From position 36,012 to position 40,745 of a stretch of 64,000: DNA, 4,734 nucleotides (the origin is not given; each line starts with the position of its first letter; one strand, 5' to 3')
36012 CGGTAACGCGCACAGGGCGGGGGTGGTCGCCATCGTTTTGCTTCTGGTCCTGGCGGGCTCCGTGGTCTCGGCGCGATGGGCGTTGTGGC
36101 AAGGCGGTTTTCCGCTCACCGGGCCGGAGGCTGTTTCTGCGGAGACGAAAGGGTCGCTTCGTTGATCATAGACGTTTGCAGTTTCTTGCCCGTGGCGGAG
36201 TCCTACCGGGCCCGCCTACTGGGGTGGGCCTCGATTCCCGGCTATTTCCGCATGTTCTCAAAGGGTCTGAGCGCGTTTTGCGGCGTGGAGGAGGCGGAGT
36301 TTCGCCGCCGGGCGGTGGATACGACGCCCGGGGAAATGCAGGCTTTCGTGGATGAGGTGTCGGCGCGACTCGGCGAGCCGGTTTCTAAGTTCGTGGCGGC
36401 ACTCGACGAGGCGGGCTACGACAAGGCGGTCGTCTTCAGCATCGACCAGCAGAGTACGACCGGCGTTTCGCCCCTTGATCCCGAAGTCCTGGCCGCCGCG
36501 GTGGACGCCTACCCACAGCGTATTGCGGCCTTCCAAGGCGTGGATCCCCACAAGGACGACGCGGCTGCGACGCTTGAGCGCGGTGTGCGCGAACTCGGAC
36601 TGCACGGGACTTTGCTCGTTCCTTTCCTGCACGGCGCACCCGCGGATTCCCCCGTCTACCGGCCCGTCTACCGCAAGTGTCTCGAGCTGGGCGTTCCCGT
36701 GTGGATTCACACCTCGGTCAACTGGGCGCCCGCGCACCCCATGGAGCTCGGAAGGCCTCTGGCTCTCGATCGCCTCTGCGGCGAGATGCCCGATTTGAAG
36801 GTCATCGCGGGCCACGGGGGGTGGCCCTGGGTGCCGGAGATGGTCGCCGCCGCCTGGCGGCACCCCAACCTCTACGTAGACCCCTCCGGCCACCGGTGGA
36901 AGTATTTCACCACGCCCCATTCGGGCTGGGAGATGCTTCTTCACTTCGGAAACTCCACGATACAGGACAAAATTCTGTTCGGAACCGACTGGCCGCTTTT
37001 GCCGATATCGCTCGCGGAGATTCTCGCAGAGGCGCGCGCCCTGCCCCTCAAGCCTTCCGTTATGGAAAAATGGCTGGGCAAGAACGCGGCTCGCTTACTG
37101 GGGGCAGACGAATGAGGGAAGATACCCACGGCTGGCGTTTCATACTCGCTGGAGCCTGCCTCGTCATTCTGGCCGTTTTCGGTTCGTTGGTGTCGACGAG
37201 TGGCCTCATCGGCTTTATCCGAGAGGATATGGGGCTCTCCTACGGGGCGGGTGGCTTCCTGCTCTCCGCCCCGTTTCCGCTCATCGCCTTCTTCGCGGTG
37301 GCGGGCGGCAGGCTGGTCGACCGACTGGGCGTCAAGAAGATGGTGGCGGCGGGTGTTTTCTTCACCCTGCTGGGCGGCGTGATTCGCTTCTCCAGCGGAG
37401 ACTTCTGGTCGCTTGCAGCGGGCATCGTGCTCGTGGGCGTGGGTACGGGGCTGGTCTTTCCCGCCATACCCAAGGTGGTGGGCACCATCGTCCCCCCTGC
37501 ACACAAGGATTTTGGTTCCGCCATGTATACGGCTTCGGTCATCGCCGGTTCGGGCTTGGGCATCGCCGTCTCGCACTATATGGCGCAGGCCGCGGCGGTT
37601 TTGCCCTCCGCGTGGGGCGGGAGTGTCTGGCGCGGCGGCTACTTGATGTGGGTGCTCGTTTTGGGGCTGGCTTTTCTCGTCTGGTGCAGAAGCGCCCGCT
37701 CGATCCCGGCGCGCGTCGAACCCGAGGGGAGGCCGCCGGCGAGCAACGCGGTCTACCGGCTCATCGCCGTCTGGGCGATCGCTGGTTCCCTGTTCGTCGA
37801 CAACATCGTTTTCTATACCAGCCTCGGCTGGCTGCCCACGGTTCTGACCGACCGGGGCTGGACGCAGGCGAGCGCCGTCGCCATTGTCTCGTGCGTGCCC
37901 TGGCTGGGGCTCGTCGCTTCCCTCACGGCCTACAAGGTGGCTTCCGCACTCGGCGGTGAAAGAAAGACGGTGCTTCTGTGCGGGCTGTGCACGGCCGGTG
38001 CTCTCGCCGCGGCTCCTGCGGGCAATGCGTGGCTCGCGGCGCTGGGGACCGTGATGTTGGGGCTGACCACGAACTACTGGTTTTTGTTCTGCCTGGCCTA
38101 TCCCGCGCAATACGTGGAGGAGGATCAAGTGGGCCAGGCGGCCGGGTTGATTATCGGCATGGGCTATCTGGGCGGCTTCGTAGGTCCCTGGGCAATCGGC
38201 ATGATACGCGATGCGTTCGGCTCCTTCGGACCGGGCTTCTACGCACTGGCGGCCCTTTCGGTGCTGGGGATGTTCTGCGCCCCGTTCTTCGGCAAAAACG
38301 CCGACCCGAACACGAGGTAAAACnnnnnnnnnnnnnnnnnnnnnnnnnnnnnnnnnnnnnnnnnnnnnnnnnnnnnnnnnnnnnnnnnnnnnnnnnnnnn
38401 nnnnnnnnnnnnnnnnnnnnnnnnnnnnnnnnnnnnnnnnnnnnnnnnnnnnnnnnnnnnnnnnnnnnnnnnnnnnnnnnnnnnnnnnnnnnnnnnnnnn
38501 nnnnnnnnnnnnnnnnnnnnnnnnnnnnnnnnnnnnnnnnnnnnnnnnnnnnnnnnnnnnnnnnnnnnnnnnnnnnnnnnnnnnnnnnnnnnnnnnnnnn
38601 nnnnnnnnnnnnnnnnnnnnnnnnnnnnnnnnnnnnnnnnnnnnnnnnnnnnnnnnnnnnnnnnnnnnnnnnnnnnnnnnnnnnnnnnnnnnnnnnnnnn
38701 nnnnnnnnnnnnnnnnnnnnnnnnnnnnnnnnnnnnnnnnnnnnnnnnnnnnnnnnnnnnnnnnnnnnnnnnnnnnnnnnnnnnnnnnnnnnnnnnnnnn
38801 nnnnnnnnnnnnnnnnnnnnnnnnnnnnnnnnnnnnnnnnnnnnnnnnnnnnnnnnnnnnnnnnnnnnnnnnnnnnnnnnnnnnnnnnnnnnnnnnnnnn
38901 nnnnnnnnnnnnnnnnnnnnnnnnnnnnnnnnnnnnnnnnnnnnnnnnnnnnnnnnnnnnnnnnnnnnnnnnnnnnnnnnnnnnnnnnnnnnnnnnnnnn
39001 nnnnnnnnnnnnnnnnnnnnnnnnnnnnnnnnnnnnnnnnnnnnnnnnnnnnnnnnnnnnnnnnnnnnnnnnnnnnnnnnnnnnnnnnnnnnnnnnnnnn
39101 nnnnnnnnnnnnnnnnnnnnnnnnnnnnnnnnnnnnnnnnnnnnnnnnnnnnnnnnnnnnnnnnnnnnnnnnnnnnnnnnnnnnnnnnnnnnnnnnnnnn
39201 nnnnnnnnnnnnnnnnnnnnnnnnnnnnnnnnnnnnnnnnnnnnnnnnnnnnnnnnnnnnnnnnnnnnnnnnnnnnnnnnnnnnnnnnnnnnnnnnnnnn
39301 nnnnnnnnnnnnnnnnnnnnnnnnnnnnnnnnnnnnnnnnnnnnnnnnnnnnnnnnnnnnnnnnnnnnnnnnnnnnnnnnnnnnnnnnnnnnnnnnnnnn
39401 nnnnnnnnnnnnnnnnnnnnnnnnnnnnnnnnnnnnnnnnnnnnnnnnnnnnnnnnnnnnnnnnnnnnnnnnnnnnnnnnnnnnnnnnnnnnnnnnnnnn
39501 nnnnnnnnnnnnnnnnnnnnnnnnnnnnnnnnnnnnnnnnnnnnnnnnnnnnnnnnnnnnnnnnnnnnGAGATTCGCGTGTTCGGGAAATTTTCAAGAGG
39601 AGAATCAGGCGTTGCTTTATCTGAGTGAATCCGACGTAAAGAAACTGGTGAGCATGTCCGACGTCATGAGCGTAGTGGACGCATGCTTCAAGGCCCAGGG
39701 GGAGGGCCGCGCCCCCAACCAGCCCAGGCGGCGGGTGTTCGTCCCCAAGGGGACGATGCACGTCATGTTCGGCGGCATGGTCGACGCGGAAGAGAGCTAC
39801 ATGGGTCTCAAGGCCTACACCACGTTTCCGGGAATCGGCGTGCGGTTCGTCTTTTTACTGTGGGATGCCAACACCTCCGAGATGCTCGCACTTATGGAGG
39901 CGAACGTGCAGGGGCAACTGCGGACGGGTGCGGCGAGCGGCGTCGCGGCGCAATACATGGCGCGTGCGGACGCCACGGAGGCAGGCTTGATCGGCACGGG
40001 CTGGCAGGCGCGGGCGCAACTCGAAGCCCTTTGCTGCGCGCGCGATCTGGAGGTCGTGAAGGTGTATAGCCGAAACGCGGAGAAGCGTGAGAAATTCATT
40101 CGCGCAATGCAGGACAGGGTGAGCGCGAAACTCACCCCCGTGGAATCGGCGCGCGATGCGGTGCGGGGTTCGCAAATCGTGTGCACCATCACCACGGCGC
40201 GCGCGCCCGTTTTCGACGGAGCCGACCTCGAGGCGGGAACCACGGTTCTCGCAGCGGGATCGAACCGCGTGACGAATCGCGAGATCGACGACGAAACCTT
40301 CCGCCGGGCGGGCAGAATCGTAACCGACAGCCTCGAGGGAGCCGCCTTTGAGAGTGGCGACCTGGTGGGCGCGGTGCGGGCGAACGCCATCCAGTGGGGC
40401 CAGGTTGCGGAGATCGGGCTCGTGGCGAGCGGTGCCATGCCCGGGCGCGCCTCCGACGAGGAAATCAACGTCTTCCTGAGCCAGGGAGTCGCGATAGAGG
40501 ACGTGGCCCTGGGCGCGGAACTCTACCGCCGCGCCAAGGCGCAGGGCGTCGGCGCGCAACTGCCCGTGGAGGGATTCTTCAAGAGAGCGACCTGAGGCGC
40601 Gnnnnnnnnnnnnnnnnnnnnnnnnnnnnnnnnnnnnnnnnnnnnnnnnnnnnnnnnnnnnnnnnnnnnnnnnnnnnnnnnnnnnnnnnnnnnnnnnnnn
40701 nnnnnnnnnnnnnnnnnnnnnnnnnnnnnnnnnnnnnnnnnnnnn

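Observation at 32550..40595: Candidate undescribed peptide/amino-acid tailoring operon centred on an RRE(PqqD-like)-MEMO1 fusion without its usual AMMECR1 and radical-SAM partners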

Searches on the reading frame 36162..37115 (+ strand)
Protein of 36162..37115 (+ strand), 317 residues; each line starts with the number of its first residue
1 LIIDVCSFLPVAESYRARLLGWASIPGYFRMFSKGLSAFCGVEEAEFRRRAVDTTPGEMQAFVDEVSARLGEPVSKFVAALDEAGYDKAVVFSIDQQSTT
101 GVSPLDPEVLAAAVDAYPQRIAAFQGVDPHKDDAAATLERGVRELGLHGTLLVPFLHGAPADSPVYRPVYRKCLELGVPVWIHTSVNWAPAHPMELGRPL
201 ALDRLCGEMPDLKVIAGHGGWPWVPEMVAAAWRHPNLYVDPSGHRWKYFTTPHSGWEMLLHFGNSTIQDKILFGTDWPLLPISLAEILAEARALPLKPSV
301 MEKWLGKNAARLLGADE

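Call 5: search_protein_families(library=pfam, proteins=[window:36162-37115:+], max_evalue=0.1)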
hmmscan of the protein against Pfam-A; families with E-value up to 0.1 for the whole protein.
window:36162-37115:+ (317 aa): 1 family
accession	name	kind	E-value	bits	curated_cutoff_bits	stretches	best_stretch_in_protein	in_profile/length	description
PF04909.20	Amidohydro_2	-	8.3e-43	147.6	26.4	1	106-314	66-288/289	Amidohydrolase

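Call 6: search_protein_families(library=ncbifam, proteins=[window:36162-37115:+], max_evalue=0.1)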
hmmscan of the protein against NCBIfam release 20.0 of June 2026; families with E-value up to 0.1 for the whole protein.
window:36162-37115:+ (317 aa): 0 families

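Call 32: search_solved_structures(query=window:36162-37115:+, max_evalue=0.00001)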
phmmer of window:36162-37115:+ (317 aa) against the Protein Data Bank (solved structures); distinct sequences matched with E-value up to 0.00001: 4.
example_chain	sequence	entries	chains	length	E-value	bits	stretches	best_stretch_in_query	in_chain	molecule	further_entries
3irs_A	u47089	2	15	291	2.8e-28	102.4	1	101-314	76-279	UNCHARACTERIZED PROTEIN BB4693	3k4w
3cjp_A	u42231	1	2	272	2.6e-09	40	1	110-314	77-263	Predicted amidohydrolase, dihydroorotase family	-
4inf_A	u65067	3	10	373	7.1e-07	32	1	77-186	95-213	METAL-DEPENDENT HYDROLASE | 5-Carboxyvanillate Decarboxylase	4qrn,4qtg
4qs5_A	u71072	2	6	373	1.4e-06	31.1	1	77-186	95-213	Ligw2 Decarboxylase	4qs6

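Call 59: find_homologous_proteins(query=window:36162-37115:+)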
Query window:36162-37115:+ (317 aa): 261 proteins with E <= 0.001 among 8000 candidates; the best 120 are listed.
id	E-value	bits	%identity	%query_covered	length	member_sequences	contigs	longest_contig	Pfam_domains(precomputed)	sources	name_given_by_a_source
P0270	3.6e-180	617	83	100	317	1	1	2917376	PF04909.21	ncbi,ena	-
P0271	3.1e-178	610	81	99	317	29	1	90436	PF04909.21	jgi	-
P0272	2.7e-175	601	81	100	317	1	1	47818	PF04909.21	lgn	-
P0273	4.0e-169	580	85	90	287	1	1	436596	PF04909.21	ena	-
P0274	1.3e-168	579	85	90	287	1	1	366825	PF04909.21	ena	-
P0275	3.4e-167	574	75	99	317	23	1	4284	PF04909.21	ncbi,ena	-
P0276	1.1e-165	569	75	99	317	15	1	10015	PF04909.21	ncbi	-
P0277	8.7e-163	559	77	99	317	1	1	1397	PF04909.21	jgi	-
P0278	1.1e-160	552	75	99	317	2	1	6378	PF04909.21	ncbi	ncbi:MAG: amidohydrolase family protein [bacterium]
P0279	2.2e-160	552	74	99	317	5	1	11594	PF04909.21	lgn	-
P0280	6.6e-160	550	72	99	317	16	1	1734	PF04909.21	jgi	jgi:predicted TIM-barrel fold metal-dependent hydrolase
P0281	6.7e-159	547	73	99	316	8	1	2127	PF04909.21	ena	-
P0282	3.2e-156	538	70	100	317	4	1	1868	PF04909.21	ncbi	-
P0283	7.4e-156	537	71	99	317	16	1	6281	PF04909.21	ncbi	ncbi:MAG: amidohydrolase family protein [Nitrospinota bacterium]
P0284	2.3e-155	535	71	100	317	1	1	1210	PF04909.21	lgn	-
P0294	4.7e-88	314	48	99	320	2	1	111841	PF04909.21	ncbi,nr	ncbi:amidohydrolase [Candidatus Poribacteria bacterium]|nr:amidohydrolase [Candidatus Poribacteria b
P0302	3.0e-85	305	46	98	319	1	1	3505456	PF04909.21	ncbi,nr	ncbi:MAG: amidohydrolase [Candidatus Hydrogenedentota bacterium]|nr:MAG: amidohydrolase [Candidatus 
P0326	9.4e-76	273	41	100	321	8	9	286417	PF04909.21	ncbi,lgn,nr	ncbi:MAG: amidohydrolase family protein [Actinomycetota bacterium]|nr:amidohydrolase family protein 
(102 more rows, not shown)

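Call 60: find_encoding_contigs(protein=P0302, flank=8000, max_places=1)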
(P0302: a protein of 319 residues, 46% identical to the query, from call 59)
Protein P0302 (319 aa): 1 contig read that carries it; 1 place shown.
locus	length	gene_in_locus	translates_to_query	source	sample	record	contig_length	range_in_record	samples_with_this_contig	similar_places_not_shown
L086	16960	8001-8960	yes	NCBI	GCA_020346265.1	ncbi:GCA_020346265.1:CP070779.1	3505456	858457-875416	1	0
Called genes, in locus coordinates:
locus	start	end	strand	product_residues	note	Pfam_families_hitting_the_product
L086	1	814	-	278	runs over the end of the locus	PF00528:BPD_transp_1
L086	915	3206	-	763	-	PF01547:SBP_bac_1, PF13416:SBP_bac_8, PF00528:BPD_transp_1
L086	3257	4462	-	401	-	PF01464:SLT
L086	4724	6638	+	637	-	PF01804:Penicil_amidase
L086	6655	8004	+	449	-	PF00501:AMP-binding, PF14535:AMP-binding_C_2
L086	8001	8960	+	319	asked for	PF04909:Amidohydro_2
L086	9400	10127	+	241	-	-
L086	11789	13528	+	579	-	-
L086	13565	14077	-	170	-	PF13527:Acetyltransf_9, PF00583:Acetyltransf_1, PF13673:Acetyltransf_10 (weak), PF13508:Acetyltransf_7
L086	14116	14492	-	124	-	PF00248:Aldo_ket_red (faint)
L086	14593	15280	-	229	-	-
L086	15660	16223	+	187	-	-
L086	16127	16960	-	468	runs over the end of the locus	PF01425:Amidase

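Call 61: find_encoding_contigs(protein=P0294, flank=8000, max_places=1)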
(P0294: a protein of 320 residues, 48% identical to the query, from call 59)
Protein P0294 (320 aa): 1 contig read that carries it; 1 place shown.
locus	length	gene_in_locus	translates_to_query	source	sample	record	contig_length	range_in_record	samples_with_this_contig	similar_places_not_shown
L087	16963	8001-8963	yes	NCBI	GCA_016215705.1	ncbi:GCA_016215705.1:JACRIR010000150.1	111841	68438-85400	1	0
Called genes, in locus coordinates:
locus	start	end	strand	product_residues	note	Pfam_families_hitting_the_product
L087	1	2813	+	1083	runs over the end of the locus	PF03710:GlnE, PF08335:GlnD_UR_UTase, PF10335:DUF294_C (faint), PF03710:GlnE, PF08335:GlnD_UR_UTase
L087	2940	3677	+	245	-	PF00149:Metallophos, PF12850:Metallophos_2 (weak)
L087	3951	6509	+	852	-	PF01804:Penicil_amidase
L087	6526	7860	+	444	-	PF00501:AMP-binding, PF14535:AMP-binding_C_2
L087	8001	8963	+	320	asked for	PF04909:Amidohydro_2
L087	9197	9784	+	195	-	PF00515:TPR_1 (faint), PF07719:TPR_2 (faint), PF13181:TPR_8 (faint), PF13428:TPR_14 (faint), PF25058:ARM_TT21 (weak), PF25068:ARM_TT21_4th, PF14559:TPR_19 (weak), PF13424:TPR_12 (weak), +4 more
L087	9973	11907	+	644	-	PF16177:ACAS_N, PF00501:AMP-binding, PF13193:AMP-binding_C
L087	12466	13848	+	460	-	PF03448:MgtE_N, PF00571:CBS, PF01769:MgtE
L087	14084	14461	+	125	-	PF01648:ACPS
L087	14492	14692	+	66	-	-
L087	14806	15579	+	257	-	PF00378:ECH_1, PF16113:ECH_2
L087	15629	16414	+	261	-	PF01012:ETF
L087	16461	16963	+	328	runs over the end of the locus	PF01012:ETF, PF00766:ETF_alpha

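Call 62: find_encoding_contigs(protein=P0326, flank=8000, max_places=1)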
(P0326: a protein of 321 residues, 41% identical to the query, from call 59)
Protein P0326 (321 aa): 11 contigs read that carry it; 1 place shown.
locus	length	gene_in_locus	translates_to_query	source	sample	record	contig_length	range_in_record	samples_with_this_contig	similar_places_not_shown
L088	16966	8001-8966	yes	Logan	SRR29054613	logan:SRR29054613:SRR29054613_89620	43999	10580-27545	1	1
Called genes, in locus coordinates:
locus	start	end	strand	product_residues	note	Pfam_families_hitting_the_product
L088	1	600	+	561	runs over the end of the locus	PF00501:AMP-binding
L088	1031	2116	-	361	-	PF13237:Fer4_10, PF12838:Fer4_7, PF13187:Fer4_9 (weak), PF00037:Fer4, PF12797:Fer4_2 (weak), PF12837:Fer4_6 (weak)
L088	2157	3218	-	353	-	PF12837:Fer4_6 (weak), PF00037:Fer4, PF12838:Fer4_7, PF13187:Fer4_9 (weak), PF13237:Fer4_10 (weak), PF14697:Fer4_21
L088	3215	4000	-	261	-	PF00440:TetR_N, PF16925:TetR_C_13, PF21993:TetR_C_13_2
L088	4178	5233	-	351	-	PF12797:Fer4_2 (faint), PF12837:Fer4_6 (faint), PF00037:Fer4 (weak), PF13237:Fer4_10 (weak)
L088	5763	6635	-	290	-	PF00106:adh_short, PF08659:KR, PF01370:Epimerase (faint), PF13561:adh_short_C2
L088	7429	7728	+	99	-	-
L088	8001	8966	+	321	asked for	PF04909:Amidohydro_2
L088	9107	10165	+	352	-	PF01144:CoA_trans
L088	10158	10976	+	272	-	PF01144:CoA_trans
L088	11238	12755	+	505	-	PF00501:AMP-binding, PF13193:AMP-binding_C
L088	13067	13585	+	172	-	PF12724:Flavodoxin_5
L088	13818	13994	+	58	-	-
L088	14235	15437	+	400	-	PF13439:Glyco_transf_4, PF13579:Glyco_trans_4_4 (weak), PF00534:Glycos_transf_1, PF13692:Glyco_trans_1_4, PF13524:Glyco_trans_1_2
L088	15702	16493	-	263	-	PF00561:Abhydrolase_1, PF12146:Hydrolase_4, PF12697:Abhydrolase_6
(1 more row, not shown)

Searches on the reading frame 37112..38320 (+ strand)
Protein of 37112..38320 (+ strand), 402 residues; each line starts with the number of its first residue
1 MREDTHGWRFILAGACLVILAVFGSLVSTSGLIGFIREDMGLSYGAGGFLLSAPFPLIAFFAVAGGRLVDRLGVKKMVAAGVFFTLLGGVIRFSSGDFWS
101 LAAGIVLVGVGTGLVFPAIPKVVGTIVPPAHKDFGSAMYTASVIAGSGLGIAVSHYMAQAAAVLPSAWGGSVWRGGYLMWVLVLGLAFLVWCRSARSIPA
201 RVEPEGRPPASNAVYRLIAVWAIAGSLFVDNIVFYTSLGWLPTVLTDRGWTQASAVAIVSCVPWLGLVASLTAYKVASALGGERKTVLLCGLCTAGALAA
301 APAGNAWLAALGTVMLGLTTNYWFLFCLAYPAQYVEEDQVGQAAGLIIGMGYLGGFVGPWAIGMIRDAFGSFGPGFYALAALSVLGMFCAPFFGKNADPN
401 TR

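Call 5: search_protein_families(library=pfam, proteins=[window:37112-38320:+], max_evalue=0.1)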
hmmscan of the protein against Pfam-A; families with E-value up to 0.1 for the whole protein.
window:37112-38320:+ (402 aa): 2 families
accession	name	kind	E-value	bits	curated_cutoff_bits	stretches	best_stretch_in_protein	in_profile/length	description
PF07690.21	MFS_1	-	1.9e-30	106.4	33.4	2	17-318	3-306/347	Major Facilitator Superfamily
PF00854.27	PTR2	-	0.00021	20.7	27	1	80-224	13-150/392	POT family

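Call 6: search_protein_families(library=ncbifam, proteins=[window:37112-38320:+], max_evalue=0.1)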
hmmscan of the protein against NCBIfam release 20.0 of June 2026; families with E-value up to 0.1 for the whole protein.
window:37112-38320:+ (402 aa): 12 families
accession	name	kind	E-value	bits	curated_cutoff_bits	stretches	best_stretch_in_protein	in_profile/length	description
TIGR00896.1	CynX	subfamily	6.7e-27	94.5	406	1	12-373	2-353/355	CynX/NimT family MFS transporter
TIGR00893.1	2A0114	subfamily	3.7e-19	68.9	395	1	35-389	19-394/399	D-galactonate transporter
NF008586.0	PRK11551.1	equivalog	7e-08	31.8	410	1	15-365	19-367/406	3-(3-hydroxy-phenyl)propionate transporter MhpT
NF007256.0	PRK09705.1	subfamily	1.3e-07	31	312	1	14-387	13-373/393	cyanate transporter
TIGR00880.1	2_A_01_02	superfamily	2.2e-06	27.9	131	2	282-393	25-137/141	multidrug resistance protein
TIGR00895.1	2A0115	subfamily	0.0002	20.4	418.55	1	224-365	256-397/398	aromatic acid/H+ symport family MFS transporter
TIGR00881.1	2A0104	subfamily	0.00049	19.2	407.75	1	218-370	216-374/379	phosphoglycerate transporter protein PgtP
TIGR02332.1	HpaX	equivalog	0.0038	16.4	615.4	1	255-385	280-412/412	4-hydroxyphenylacetate permease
NF012175.1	tet_MFS_L_K_45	equivalog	0.012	14.5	650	1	65-159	55-150/444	Tet(L)/Tet(K)/Tet(45) family tetracycline efflux MFS transporter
NF012185.0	tet_MFS_L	exception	0.024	13.6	925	1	64-158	68-163/457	tetracycline efflux MFS transporter Tet(L)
NF003477.0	PRK05122.1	subfamily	0.052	12.2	374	0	31-343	39-341/404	MFS transporter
NF012184.0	tet_MFS_45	exception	0.067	12.1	975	1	63-161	67-166/458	tetracycline efflux MFS transporter Tet(45)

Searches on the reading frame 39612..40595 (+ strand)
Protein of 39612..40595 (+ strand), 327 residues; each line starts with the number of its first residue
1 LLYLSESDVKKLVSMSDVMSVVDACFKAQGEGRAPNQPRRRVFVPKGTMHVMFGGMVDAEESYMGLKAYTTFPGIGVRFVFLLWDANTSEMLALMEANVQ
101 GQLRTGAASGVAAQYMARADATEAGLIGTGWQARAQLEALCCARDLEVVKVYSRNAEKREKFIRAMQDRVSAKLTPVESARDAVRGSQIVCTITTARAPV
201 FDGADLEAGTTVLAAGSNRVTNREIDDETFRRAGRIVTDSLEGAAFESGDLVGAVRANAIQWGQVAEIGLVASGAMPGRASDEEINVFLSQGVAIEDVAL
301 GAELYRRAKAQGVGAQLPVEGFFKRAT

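Call 5: search_protein_families(library=pfam, proteins=[window:39612-40595:+], max_evalue=0.1)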
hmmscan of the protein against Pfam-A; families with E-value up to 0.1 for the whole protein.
window:39612-40595:+ (327 aa): 4 families
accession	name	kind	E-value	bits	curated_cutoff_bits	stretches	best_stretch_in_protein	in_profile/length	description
PF02423.21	OCD_Mu_crystall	-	3.6e-56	190.9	24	1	4-310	6-312/314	Ornithine cyclodeaminase/mu-crystallin family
PF01488.26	Shikimate_DH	-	0.00021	21.8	24.3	1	112-208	3-97/138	Shikimate / quinate 5-dehydrogenase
PF01408.29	GFO_IDH_MocA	-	0.0047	18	24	1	124-183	3-57/120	Oxidoreductase family, NAD-binding Rossmann fold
PF03807.23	F420_oxidored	-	0.03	15.4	21.6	1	125-190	3-63/94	NADP oxidoreductase coenzyme F420-dependent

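Call 6: search_protein_families(library=ncbifam, proteins=[window:39612-40595:+], max_evalue=0.1)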
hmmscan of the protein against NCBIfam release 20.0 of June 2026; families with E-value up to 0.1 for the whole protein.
window:39612-40595:+ (327 aa): 15 families
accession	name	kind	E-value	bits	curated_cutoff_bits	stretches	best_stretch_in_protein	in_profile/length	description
NF006379.0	PRK08618.1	equivalog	4.2e-68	230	417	1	1-317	1-324/326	ornithine cyclodeaminase family protein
TIGR02371.1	ala_DH_arch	equivalog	1.7e-59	201.6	409.15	1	2-317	3-322/325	alanine dehydrogenase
NF005011.0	PRK06407.1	subfamily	1.2e-45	156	337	1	1-305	2-296/302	ornithine cyclodeaminase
NF004793.0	PRK06141.1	equivalog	2.7e-45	154.7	322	1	1-309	1-312/314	bifunctional Delta(1)-pyrroline-2-carboxylate/Delta(1)-piperideine-2-carboxylate reductase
NF006141.0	PRK08291.1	equivalog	1.4e-40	139.2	408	1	100-316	111-327/330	cyclodeaminase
NF045643.1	ImmsucRedBhcD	equivalog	2.9e-39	135.3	500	1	1-317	1-319/321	iminosuccinate reductase BhcD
TIGR02992.1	ectoine_eutC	equivalog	1.3e-38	133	471.65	1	80-315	87-323/326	ectoine utilization protein EutC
TIGR03944.1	dehyd_SbnB_fam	equivalog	7.2e-31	107.4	326.9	1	1-318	1-325/327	2,3-diaminopropionate biosynthesis protein SbnB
NF004848.0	PRK06199.1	subfamily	3.2e-30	105.5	362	1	79-317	113-370/379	tyramine oxidase subunit B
NF005296.0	PRK06823.1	equivalog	2.6e-29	102.2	438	1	80-307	86-312/315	ornithine cyclodeaminase family protein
NF005603.0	PRK07340.1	equivalog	1.8e-26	93.1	266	1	83-300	89-295/307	delta(1)-pyrroline-2-carboxylate reductase family protein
NF005762.1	PRK07589.1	equivalog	2e-25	89.5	350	1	83-317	90-318/334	ornithine cyclodeaminase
NF045512.1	PyrPipCarbRedLhpI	equivalog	6.4e-21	74.8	400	1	83-299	85-288/298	bifunctional Delta(1)-pyrroline-2-carboxylate/Delta(1)-piperideine-2-carboxylate reductase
NF000744.0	PRK00045.1-3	equivalog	0.0014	17.5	429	1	117-210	181-274/447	glutamyl-tRNA reductase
TIGR01035.1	hemA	equivalog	0.005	15.8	209.55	1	107-208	166-262/416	glutamyl-tRNA reductase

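Call 33: search_solved_structures(query=window:39612-40595:+, max_evalue=1e-20)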
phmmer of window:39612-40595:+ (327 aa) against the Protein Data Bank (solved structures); distinct sequences matched with E-value up to 1e-20: 8.
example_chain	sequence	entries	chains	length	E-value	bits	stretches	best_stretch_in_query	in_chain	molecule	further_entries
6t3e_A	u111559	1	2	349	3.9e-51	177.2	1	1-317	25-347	DELTA1-pyrroline-2-carboxylate reductase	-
1omo_A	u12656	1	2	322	3.9e-42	147.7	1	2-317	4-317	alanine dehydrogenase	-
1vll_A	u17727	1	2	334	4.5e-42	147.5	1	2-317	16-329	alanine dehydrogenase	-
3hdj_A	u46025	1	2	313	5.5e-30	107.8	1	1-311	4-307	Probable ornithine cyclodeaminase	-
4bv8_A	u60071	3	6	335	5.6e-24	88.1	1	79-303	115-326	THIOMORPHOLINE-CARBOXYLATE DEHYDROGENASE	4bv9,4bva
6rqa_A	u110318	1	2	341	7e-24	87.7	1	1-317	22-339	iminosuccinate reductase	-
2i99_A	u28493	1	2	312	3.3e-23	85.5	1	79-304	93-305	Mu-crystallin homolog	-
4m54_A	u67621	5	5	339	1e-20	77.4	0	80-317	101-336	Putative ornithine cyclodeaminase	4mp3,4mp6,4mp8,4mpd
